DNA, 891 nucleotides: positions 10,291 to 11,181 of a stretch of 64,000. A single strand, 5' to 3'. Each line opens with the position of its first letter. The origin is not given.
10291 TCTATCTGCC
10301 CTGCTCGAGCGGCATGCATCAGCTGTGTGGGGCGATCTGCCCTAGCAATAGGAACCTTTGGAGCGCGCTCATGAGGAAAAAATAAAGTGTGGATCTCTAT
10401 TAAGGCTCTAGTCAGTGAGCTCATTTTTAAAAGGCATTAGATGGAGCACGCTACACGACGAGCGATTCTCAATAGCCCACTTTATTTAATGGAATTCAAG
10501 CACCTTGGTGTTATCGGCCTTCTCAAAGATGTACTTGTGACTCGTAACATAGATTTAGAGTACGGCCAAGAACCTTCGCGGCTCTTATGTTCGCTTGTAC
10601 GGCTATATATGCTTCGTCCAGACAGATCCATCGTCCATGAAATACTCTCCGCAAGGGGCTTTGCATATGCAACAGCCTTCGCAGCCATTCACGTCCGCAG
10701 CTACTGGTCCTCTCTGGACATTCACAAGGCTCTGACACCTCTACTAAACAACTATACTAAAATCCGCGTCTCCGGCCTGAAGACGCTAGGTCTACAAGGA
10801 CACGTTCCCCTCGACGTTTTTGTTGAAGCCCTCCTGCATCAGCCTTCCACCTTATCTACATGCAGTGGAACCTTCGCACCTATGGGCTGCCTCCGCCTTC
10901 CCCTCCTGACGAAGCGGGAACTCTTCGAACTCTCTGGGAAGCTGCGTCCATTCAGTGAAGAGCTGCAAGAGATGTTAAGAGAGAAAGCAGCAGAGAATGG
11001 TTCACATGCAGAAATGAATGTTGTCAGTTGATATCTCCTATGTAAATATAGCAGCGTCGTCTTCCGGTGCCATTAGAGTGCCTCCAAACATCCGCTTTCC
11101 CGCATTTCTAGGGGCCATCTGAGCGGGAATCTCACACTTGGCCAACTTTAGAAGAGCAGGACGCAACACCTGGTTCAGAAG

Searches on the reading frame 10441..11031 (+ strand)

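Call 61: search_protein_families(library=pfam, proteins=[window:10441-11031:+], max_evalue=0.001)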
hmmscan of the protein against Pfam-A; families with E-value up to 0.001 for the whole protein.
window:10441-11031:+ (196 aa): 1 family
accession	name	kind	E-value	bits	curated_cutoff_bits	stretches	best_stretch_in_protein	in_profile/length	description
PF03371.20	PRP38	-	3e-16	60.2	22.4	1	1-137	12-155/173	PRP38 family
